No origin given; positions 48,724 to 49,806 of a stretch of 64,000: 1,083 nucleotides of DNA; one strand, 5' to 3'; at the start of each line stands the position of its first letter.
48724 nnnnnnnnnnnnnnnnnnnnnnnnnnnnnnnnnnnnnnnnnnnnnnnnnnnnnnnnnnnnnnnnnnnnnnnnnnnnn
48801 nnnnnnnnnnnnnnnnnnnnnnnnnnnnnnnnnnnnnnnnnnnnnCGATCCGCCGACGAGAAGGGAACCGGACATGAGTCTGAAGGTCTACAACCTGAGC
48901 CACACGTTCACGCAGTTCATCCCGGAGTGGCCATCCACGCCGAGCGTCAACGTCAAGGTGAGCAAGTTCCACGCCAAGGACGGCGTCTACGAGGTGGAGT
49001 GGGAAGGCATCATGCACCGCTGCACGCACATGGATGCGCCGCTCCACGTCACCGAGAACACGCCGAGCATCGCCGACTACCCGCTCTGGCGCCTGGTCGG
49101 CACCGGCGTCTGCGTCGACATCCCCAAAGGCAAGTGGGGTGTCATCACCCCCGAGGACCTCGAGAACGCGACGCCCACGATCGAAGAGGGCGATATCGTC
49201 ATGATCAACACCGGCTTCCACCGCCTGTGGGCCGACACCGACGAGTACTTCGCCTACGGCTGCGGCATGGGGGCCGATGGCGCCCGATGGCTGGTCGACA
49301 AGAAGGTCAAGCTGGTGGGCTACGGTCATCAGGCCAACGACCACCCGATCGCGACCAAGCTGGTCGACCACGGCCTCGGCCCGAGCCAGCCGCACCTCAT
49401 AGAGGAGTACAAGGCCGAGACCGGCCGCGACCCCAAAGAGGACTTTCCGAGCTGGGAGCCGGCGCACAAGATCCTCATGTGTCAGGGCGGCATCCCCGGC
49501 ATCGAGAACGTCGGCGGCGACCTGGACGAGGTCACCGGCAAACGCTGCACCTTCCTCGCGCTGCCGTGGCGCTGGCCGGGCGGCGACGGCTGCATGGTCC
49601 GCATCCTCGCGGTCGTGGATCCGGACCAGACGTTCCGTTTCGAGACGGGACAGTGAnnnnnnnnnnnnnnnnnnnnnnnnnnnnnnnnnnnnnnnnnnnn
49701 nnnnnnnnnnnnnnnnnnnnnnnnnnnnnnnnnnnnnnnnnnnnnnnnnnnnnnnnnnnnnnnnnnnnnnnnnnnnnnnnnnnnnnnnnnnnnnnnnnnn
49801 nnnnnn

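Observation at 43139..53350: Apparently complete phloroglucinol-to-acetyl-CoA route downstream of the transhydroxylase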

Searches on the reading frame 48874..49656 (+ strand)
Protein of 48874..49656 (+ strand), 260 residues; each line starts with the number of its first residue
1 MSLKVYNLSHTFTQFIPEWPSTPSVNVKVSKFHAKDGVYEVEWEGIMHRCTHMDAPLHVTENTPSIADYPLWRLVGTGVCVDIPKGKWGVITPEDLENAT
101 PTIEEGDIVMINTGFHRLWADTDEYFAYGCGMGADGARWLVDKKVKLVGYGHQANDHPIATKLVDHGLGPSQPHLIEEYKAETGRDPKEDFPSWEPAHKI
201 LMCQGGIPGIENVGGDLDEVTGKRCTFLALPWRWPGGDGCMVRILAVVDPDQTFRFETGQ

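Call 4: search_protein_families(library=pfam, proteins=[window:48874-49656:+])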
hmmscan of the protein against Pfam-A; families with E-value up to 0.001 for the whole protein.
window:48874-49656:+ (260 aa): 1 family
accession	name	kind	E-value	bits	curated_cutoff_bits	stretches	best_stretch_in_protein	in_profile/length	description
PF04199.19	Cyclase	-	1.2e-29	103.8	23.1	1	6-150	1-135/142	Putative cyclase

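Call 16: search_protein_families(library=ncbifam, proteins=[window:48874-49656:+], max_evalue=0.00001)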
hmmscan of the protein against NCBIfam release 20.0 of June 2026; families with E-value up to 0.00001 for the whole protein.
window:48874-49656:+ (260 aa): 1 family
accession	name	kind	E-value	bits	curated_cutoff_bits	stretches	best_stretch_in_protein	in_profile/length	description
TIGR03035.1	trp_arylform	equivalog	7.2e-09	35.9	223.05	1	5-156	2-148/206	arylformamidase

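Call 19: find_homologous_proteins(query=window:48874-49656:+, max_evalue=0.00001)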
Query window:48874-49656:+ (260 aa): 764 proteins with E <= 0.00001 among 1058 candidates; the best 120 are listed.
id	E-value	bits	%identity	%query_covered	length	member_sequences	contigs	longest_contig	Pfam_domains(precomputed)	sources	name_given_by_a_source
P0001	6.1e-172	589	92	100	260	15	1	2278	PF04199.20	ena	-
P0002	1.7e-158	544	60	99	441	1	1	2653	PF04199.20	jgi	jgi:kynurenine formamidase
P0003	1.1e-154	532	82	100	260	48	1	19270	PF04199.20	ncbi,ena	-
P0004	1.4e-154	532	94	89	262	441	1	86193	PF04199.20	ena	-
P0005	1.9e-154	531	83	100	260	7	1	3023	PF04199.20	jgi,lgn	jgi:kynurenine formamidase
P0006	3.6e-154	530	82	100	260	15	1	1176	PF04199.20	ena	-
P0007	2.2e-150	518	81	100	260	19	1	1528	PF04199.20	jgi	jgi:kynurenine formamidase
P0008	3.9e-150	517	80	100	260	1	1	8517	PF04199.20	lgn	-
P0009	7.6e-150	516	80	100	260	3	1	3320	PF04199.20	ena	-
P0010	9.0e-150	516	79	100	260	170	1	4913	PF04199.20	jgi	jgi:kynurenine formamidase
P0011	8.1e-149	513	80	100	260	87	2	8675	PF04199.20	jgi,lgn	-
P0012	1.8e-147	508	80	100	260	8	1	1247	PF04199.20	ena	-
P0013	2.4e-147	508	79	100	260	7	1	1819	PF04199.20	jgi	jgi:kynurenine formamidase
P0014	5.7e-147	507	80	100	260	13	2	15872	PF04199.20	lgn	-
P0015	1.4e-146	505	78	100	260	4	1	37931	PF04199.20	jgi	jgi:kynurenine formamidase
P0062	6.7e-134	464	73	100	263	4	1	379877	PF04199.20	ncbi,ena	-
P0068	2.6e-131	455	73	100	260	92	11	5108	PF04199.20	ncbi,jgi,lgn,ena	ncbi:MAG: cyclase family protein [Desulfobacteria bacterium]|jgi:kynurenine formamidase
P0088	1.4e-125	436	71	99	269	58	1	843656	PF04199.20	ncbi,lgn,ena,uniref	ncbi:cyclase family protein [Microbaculum sp. FT89]|uniref:cyclase family protein n=1 Tax=Microbacul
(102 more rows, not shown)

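Call 32: find_related_loci(query=A1, collection=genome_contigs, flank=10000)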
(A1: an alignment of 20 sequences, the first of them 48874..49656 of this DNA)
Query A1 (260 aa) in genome_contigs; peptide patterns used: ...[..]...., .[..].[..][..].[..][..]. (x = any residue, [..] = any of these).
569 stretches matched a pattern; 553 encode a relative of the query (tblastn E <= 1e-3); the best 80 are kept; 80 distinct loci.
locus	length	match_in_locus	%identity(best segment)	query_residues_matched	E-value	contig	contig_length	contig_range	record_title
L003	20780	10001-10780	96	1-260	3e-176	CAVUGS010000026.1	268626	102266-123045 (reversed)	MAG: uncultured Thermoleophilia bacterium isolate MFD02159.bin.2.70 genome assembly, contig: contig_6432, whole genome s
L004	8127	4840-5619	96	1-260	6e-176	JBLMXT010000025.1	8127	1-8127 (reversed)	MAG: Deltaproteobacteria bacterium isolate MAG248 PRJNA957066_bin3_renamed_27, whole genome shotgun sequence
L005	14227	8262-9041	98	1-260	9e-176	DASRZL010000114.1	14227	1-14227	MAG TPA_asm: Thermoleophilia bacterium isolate SMAG_U14282 k141_2690042, whole genome shotgun sequence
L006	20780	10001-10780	97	1-260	6e-174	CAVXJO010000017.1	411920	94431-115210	MAG: uncultured Thermoleophilia bacterium isolate MFD05684.bin.1.282 genome assembly, contig: contig_9555, whole genome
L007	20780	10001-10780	96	1-260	4e-173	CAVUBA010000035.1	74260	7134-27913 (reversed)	MAG: uncultured Thermoleophilia bacterium isolate MFD02134.bin.2.57 genome assembly, contig: contig_69660, whole genome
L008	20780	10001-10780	96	1-260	4e-173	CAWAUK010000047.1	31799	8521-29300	MAG: uncultured Thermoleophilia bacterium isolate MFD02134.bin.3.466 genome assembly, contig: contig_52201, whole genome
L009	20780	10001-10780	95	1-260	4e-172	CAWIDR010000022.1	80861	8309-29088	MAG: uncultured Thermoleophilia bacterium isolate MFD05442.bin.2.93 genome assembly, contig: contig_32869, whole genome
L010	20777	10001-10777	95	1-259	1e-170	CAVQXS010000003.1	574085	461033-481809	MAG: uncultured Thermoleophilia bacterium isolate MFD05942.bin.2.81 genome assembly, contig: contig_15522, whole genome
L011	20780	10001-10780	94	1-260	1e-170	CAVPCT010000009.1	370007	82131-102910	MAG: uncultured Thermoleophilia bacterium isolate MFD00032.bin.2.59 genome assembly, contig: contig_7514, whole genome s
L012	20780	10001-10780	94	1-260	2e-170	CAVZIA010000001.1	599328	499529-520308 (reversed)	MAG: uncultured Thermoleophilia bacterium isolate MFD02416.bin.2.102 genome assembly, contig: contig_11566, whole genome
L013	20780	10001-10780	95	1-260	5e-170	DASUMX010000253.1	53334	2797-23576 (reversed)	MAG TPA_asm: Thermoleophilia bacterium isolate SMAG_U1584 k141_667343, whole genome shotgun sequence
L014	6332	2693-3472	94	1-260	8e-171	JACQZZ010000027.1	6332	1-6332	MAG: Actinomycetota bacterium isolate NC_groundwater_1580_Pr3_B-0.1um_68_13 SR-2_scaffold_141_701754, whole genome shotg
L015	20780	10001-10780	94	1-260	3e-169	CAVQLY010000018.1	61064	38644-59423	MAG: uncultured Thermoleophilia bacterium isolate MFD02979.bin.3.261 genome assembly, contig: contig_42019, whole genome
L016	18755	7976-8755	97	1-260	6e-174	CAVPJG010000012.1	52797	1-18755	MAG: uncultured Thermoleophilia bacterium isolate MFD00032.bin.2.164 genome assembly, contig: contig_56334, whole genome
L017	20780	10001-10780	93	1-260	1e-167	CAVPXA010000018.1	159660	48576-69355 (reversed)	MAG: uncultured Thermoleophilia bacterium isolate MFD00032.bin.2.227 genome assembly, contig: contig_52846, whole genome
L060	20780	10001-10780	81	1-260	9e-148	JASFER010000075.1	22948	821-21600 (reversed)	MAG: Desulfobacteraceae bacterium isolate D0606M12metaG_Bin_670 D0606M12metaG_FD_scaffold_422_c1, whole genome shotgun s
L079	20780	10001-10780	79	1-260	8e-146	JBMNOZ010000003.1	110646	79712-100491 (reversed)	MAG: Desulfitobacteriia bacterium isolate SBF912SR4HQ0006 scaffold_325_c1, whole genome shotgun sequence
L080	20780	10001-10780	82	1-260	4e-146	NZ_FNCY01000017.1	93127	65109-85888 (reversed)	Propionivibrio dicarboxylicus strain DSM 5885, whole genome shotgun sequence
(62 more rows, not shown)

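Call 37: find_encoding_contigs(protein=P0068, flank=10000, max_places=3)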
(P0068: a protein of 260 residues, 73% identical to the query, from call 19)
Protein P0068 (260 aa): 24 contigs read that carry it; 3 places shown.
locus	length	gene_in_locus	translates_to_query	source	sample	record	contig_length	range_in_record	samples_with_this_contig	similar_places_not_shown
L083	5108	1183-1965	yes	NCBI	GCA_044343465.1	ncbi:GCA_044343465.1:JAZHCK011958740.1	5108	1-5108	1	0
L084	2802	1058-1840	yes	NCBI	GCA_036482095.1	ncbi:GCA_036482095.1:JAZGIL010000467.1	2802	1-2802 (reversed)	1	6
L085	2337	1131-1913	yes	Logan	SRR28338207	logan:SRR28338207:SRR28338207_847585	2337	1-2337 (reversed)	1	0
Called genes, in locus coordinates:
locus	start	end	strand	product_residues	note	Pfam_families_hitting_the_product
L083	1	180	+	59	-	?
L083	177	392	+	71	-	-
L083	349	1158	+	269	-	PF04199:Cyclase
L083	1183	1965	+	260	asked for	PF04199:Cyclase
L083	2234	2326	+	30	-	-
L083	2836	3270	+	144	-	PF00571:CBS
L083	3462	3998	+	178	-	PF00499:Oxidored_q3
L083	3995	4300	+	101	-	PF00420:Oxidored_q2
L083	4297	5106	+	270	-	?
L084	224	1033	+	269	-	PF04199:Cyclase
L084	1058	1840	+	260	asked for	PF04199:Cyclase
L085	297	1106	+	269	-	PF04199:Cyclase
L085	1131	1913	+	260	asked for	PF04199:Cyclase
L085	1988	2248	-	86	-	-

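Call 38: find_encoding_contigs(protein=P0088, flank=10000, max_places=2)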
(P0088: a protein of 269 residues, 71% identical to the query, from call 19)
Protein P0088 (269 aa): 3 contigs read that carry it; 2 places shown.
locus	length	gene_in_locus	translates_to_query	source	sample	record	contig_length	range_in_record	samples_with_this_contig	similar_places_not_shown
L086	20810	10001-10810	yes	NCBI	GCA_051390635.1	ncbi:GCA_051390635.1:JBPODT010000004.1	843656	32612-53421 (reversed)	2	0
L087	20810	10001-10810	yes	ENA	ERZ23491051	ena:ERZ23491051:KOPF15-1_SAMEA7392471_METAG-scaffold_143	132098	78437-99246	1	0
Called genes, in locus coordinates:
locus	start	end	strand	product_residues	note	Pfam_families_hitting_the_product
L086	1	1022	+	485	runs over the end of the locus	PF02788:RuBisCO_large_N, PF00016:RuBisCO_large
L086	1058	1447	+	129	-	PF00101:RuBisCO_small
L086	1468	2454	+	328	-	PF13401:AAA_22 (faint), PF07728:AAA_5 (faint), PF00004:AAA, PF17866:AAA_lid_6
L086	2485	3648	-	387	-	PF04389:Peptidase_M28 (faint), PF05343:Peptidase_M42, PF01546:Peptidase_M20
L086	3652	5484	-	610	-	PF00583:Acetyltransf_1, PF13508:Acetyltransf_7, PF08445:FR47, PF08443:RimK (faint), PF14397:ATPgrasp_ST (faint), PF02955:GSH-S_ATP (weak)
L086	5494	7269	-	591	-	PF13522:GATase_6, PF13537:GATase_7, PF00733:Asn_synthase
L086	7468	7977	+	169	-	PF22381:Staph_reg_Sar_Rot, PF12802:MarR_2, PF01047:MarR, PF13463:HTH_27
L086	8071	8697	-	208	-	PF03466:LysR_substrate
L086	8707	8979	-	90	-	PF00126:HTH_1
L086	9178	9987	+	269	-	PF04199:Cyclase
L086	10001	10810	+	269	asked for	PF04199:Cyclase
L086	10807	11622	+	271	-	PF00106:adh_short, PF08659:KR, PF13561:adh_short_C2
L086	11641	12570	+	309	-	PF01210:NAD_Gly3P_dh_N (weak), PF02737:3HCDH_N, PF03446:NAD_binding_2 (faint), PF00725:3HCDH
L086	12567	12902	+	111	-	PF07883:Cupin_2 (weak)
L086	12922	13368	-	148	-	PF03734:YkuD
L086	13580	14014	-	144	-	PF22381:Staph_reg_Sar_Rot, PF01047:MarR, PF12802:MarR_2, PF09012:FeoC (faint)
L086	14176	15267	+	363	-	PF13458:Peripla_BP_6, PF13433:Peripla_BP_5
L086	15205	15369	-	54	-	-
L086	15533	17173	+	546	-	PF01145:Band_7, PF15975:Flot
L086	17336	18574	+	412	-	PF13433:Peripla_BP_5, PF13458:Peripla_BP_6, PF01094:ANF_receptor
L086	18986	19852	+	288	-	PF02653:BPD_transp_2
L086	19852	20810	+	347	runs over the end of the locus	PF02653:BPD_transp_2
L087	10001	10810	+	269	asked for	PF04199:Cyclase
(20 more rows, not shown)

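Call 41: search_protein_families(library=pfam, proteins=[L060:55-765:+, L060:762-1244:+, L060:1483-2796:-, L060:2948-3724:-, L060:7816-8223:+, L060:10707-11516:+, L060:11550-12932:+, L060:15490-16269:-, L060:16783-18402:+, L060:18902-19957:-], max_evalue=0.00001)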
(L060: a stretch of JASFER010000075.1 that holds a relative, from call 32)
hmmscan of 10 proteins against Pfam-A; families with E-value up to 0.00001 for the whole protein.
L060:55-765:+ (236 aa): 1 family
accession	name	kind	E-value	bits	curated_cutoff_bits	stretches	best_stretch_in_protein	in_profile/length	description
PF01568.27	Molydop_binding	-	1.2e-22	80.4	26.8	1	102-206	2-98/110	Molydopterin dinucleotide binding domain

L060:762-1244:+ (160 aa): 7 families
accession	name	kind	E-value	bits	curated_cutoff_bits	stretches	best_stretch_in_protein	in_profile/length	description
PF13247.11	Fer4_11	-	1.2e-25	90.1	26.2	1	53-147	4-99/100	4Fe-4S dicluster domain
PF13187.11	Fer4_9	-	7.6e-11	42.3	27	1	12-76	1-52/52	4Fe-4S dicluster domain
PF12838.12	Fer4_7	-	1.8e-10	41.6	27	2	13-74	2-51/52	4Fe-4S dicluster domain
PF00037.32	Fer4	-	9.4e-08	32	21.1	1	85-106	2-23/24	4Fe-4S binding domain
PF14697.11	Fer4_21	-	1.9e-06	28.4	35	0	58-107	7-58/59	4Fe-4S dicluster domain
PF13237.11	Fer4_10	-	4.7e-06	26.9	25.5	0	84-128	2-46/53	4Fe-4S dicluster domain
PF12837.12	Fer4_6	-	8.5e-06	25.9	25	0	87-106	5-24/24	4Fe-4S binding domain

L060:1483-2796:- (437 aa): 2 families
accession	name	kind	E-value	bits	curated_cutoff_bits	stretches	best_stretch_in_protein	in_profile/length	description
PF07690.21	MFS_1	-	3.1e-43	148.5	33.4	2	30-279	2-235/347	Major Facilitator Superfamily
PF12832.13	MFS_1_like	-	1.8e-09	37.6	25.2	1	63-399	38-367/373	MFS_1 like family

L060:2948-3724:- (258 aa): 2 families
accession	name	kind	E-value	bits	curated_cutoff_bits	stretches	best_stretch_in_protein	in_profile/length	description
PF01614.24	IclR_C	-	6.6e-37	127.2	24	1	88-253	7-173/174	Bacterial transcriptional regulator IclR C-terminal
PF09339.16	HTH_IclR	-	8.7e-12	45.1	22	1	13-63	1-51/52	IclR helix-turn-helix domain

L060:7816-8223:+ (135 aa): 1 family
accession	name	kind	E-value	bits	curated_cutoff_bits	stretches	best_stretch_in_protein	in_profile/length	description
PF07883.17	Cupin_2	-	4.2e-10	39.6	27.2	1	67-131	5-69/70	Cupin domain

L060:10707-11516:+ (269 aa): 2 families
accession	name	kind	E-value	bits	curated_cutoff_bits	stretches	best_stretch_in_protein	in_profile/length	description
PF13549.11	ATP-grasp_5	-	8.8e-89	297.1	27.6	1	47-267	1-221/221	ATP-grasp domain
PF08442.15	ATP-grasp_2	-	3.3e-06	27.3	29.5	1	56-182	2-133/202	ATP-grasp domain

L060:11550-12932:+ (460 aa): 4 families
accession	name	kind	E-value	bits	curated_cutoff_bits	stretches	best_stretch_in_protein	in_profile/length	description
PF13607.11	Succ_CoA_lig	-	3e-42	144.1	27.4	1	152-290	1-138/138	Succinyl-CoA ligase like flavodoxin domain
PF13380.12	CoA_binding_2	-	1.9e-25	90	22.8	1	9-135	1-114/116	CoA binding domain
PF02629.25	CoA_binding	-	1.7e-12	48.4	22.3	1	7-98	2-95/97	CoA binding domain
PF19045.5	Ligase_CoA_2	-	9.9e-06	26.1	23.7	0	301-411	1-114/162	Ligase-CoA domain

L060:15490-16269:- (259 aa): 2 families
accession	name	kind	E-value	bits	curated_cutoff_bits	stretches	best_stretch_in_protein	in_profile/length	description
PF03358.20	FMN_red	-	4.8e-29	101.4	24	1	3-149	2-139/152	NADPH-dependent FMN reductase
PF02525.22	Flavodoxin_2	-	3.4e-12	46.9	27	1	2-127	1-137/198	Flavodoxin-like fold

L060:16783-18402:+ (539 aa): 4 families
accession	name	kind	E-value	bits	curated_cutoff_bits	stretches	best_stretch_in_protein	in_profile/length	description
PF00158.32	Sigma54_activat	-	4e-69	232.1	20.2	1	216-382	1-167/168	Sigma-54 interaction domain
PF25601.1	AAA_lid_14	-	4.4e-21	74.9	27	1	388-453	1-65/87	AAA+ ATPase lid domain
PF14532.12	Sigma54_activ_2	-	8.7e-19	68.6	25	1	224-387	8-138/138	Sigma-54 interaction domain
PF07728.20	AAA_5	-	6.1e-07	30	22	1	239-358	1-123/139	AAA domain (dynein-related subfamily)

L060:18902-19957:- (351 aa): 2 families
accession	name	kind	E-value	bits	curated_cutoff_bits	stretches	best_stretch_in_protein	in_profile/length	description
PF11845.13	Tll0287-like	-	3.5e-22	79.8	24.1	1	83-205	32-144/144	Tll0287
PF00512.31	HisKA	-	2.8e-07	30.9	26.9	1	269-326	6-62/66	His Kinase A (phospho-acceptor) domain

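Call 52: search_protein_families(library=ncbifam, proteins=[L080:10841-11677:+, L079:19395-20222:+, L080:6046-6990:+, L086:11641-12570:+], max_evalue=1e-30)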
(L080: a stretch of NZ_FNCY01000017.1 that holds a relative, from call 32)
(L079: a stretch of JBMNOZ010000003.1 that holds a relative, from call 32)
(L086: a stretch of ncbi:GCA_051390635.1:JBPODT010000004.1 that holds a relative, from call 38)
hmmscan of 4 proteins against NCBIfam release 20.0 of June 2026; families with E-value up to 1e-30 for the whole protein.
L080:10841-11677:+ (279 aa): 4 families
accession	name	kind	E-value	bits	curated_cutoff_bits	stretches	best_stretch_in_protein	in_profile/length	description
NF052387.1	Lys_ferment_KCE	equivalog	3.6e-85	285.6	382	1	3-275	1-267/267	3-keto-5-aminohexanoate cleavage enzyme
NF052389.1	Lys_KAL_CLE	exception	1.2e-61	208.8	725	1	3-277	170-438/440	bifunctional 3-aminobutyryl-CoA ammonia lyase/3-keto-5-aminohexanoate cleavage enzyme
NF053568.1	3OXCoAcCUPNH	equivalog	3.3e-57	193.8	350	1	4-276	4-273/274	3-oxoadipate:acetyl-CoA acetyltransferase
NF053538.1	DixhxACActTsKce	equivalog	1.9e-53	181.6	430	0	120-277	143-304/310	3,5-dioxohexanoate:acetyl-CoA acetone transferase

L079:19395-20222:+ (276 aa): 4 families
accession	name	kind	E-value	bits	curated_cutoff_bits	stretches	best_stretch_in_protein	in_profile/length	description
NF052387.1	Lys_ferment_KCE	equivalog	8.7e-85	284.3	382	1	1-273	1-267/267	3-keto-5-aminohexanoate cleavage enzyme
NF053568.1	3OXCoAcCUPNH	equivalog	8e-58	195.8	350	1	3-274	5-273/274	3-oxoadipate:acetyl-CoA acetyltransferase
NF052389.1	Lys_KAL_CLE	exception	2e-51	175.1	725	1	2-274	171-437/440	bifunctional 3-aminobutyryl-CoA ammonia lyase/3-keto-5-aminohexanoate cleavage enzyme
NF053538.1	DixhxACActTsKce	equivalog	3e-50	171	430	0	119-273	144-302/310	3,5-dioxohexanoate:acetyl-CoA acetone transferase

L080:6046-6990:+ (315 aa): 17 families
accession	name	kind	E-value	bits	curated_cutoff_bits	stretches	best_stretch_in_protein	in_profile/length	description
NF042925.1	FHMPC_DH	equivalog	2.9e-57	194.3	500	1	7-306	1-298/304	5-formyl-3-hydroxy-2-methylpyridine 4-carboxylate 5-dehydrogenase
NF004474.0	PRK05808.1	subfamily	8.9e-56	189.2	408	1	5-288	2-282/283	3-hydroxybutyryl-CoA dehydrogenase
NF006124.0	PRK08268.1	subfamily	2e-55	188.7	508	1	4-294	5-293/507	3-hydroxyacyl-CoA dehydrogenase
TIGR02279.1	PaaC-3OHAcCoADH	equivalog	7.8e-49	166.8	669.4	1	5-295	4-292/503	3-hydroxyacyl-CoA dehydrogenase PaaH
NF006722.0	PRK09260.1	equivalog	2e-48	165.1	429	1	6-291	2-284/289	3-hydroxyacyl-CoA dehydrogenase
NF004783.0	PRK06129.1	equivalog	4.9e-48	164.2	347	1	7-235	3-232/315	3-hydroxyacyl-CoA dehydrogenase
NF005715.0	PRK07530.1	equivalog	1.1e-46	159.6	420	1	5-290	3-285/292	3-hydroxybutyryl-CoA dehydrogenase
NF006143.0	PRK08293.1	equivalog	6.8e-44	150.3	312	1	4-290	2-289/291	3-hydroxyacyl-CoA dehydrogenase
NF006125.0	PRK08269.1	equivalog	7.9e-44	150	427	1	5-308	4-316/334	3-hydroxybutyryl-CoA dehydrogenase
NF008363.0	PRK11154.1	equivalog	1.1e-42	146.1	869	1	4-308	307-605/708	fatty acid oxidation complex subunit alpha FadJ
NF005875.0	PRK07819.1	subfamily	3.2e-42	144.9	319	1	4-288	3-286/287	3-hydroxybutyryl-CoA dehydrogenase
NF008727.0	PRK11730.1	equivalog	4.7e-40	137.6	870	1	3-304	310-608/717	fatty acid oxidation complex subunit alpha FadB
NF004699.0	PRK06035.1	equivalog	9.4e-38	130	500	1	5-288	2-290/294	3-hydroxyacyl-CoA dehydrogenase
TIGR02441.1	fa_ox_alpha_mit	equivalog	2.4e-36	125.1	964.65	1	4-291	333-616/737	fatty acid oxidation complex subunit alpha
TIGR02440.1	FadJ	equivalog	3.9e-36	124.6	968.45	1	4-292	302-585/699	fatty acid oxidation complex subunit alpha FadJ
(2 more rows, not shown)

L086:11641-12570:+ (309 aa): 17 families
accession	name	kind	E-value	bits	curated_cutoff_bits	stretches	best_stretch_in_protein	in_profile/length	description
NF042925.1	FHMPC_DH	equivalog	1.2e-66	225.1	500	1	6-301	2-302/304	5-formyl-3-hydroxy-2-methylpyridine 4-carboxylate 5-dehydrogenase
NF004783.0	PRK06129.1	equivalog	4.1e-59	200.5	347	1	6-232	4-238/315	3-hydroxyacyl-CoA dehydrogenase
NF006124.0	PRK08268.1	subfamily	4.4e-59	200.8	508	1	3-289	6-297/507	3-hydroxyacyl-CoA dehydrogenase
NF004474.0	PRK05808.1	subfamily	7.8e-53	179.6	408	1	6-278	5-281/283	3-hydroxybutyryl-CoA dehydrogenase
NF006125.0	PRK08269.1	equivalog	8.5e-52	176.2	427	1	3-297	4-315/334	3-hydroxybutyryl-CoA dehydrogenase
NF005875.0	PRK07819.1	subfamily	9.8e-51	172.9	319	1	6-279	7-286/287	3-hydroxybutyryl-CoA dehydrogenase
NF006722.0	PRK09260.1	equivalog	6.9e-50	169.9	429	1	6-280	4-282/289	3-hydroxyacyl-CoA dehydrogenase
TIGR02279.1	PaaC-3OHAcCoADH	equivalog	8.4e-48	163.4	669.4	1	1-289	2-295/503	3-hydroxyacyl-CoA dehydrogenase PaaH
NF004699.0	PRK06035.1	equivalog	1.8e-43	148.8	500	1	6-258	5-263/294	3-hydroxyacyl-CoA dehydrogenase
NF005715.0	PRK07530.1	equivalog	2.1e-43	148.8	420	1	6-281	6-285/292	3-hydroxybutyryl-CoA dehydrogenase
NF005716.0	PRK07531.1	equivalog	8.5e-41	140.2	592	1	1-228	1-232/495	carnitine 3-dehydrogenase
NF006143.0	PRK08293.1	equivalog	1e-38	133.3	312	1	6-279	6-287/291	3-hydroxyacyl-CoA dehydrogenase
NF008363.0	PRK11154.1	equivalog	2.8e-38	131.5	869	1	6-285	311-592/708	fatty acid oxidation complex subunit alpha FadJ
NF008727.0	PRK11730.1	equivalog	7.7e-37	127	870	1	6-292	315-605/717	fatty acid oxidation complex subunit alpha FadB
NF005471.0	PRK07066.1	equivalog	9.3e-34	116.9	414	1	8-236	11-243/321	L-carnitine dehydrogenase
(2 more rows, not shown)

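Call 64: find_encoding_contigs(protein=P0003, flank=10000, max_places=1)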
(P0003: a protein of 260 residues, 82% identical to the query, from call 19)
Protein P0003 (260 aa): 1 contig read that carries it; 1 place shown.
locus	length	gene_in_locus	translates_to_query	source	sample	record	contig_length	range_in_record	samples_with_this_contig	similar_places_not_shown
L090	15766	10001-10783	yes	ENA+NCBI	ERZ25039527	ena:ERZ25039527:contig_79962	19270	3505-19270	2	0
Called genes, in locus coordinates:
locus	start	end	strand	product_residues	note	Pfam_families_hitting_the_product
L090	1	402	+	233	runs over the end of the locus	-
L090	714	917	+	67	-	-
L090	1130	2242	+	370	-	PF13433:Peripla_BP_5 (weak), PF13458:Peripla_BP_6, PF01094:ANF_receptor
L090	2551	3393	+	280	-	PF02653:BPD_transp_2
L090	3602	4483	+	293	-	PF02653:BPD_transp_2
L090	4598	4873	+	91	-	PF00005:ABC_tran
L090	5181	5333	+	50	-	PF12399:BCA_ABC_TP_C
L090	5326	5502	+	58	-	PF00005:ABC_tran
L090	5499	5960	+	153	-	PF00005:ABC_tran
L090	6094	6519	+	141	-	PF00753:Lactamase_B (weak)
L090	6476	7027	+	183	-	-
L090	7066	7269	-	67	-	PF20095:DUF6485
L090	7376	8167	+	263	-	PF07110:EthD (weak)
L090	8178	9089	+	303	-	PF18089:DAPG_hydrolase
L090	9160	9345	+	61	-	-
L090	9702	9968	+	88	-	-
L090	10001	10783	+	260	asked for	PF04199:Cyclase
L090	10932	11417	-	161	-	PF09312:SurA_N (weak), PF13623:SurA_N_2 (faint), PF13624:SurA_N_3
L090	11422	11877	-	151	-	PF00639:Rotamase, PF13616:Rotamase_3, PF13145:Rotamase_2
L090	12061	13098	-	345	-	PF13623:SurA_N_2, PF13624:SurA_N_3, PF09312:SurA_N (weak), PF13145:Rotamase_2, PF13616:Rotamase_3, PF00639:Rotamase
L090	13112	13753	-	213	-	-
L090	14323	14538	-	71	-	-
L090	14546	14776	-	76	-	-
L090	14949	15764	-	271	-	?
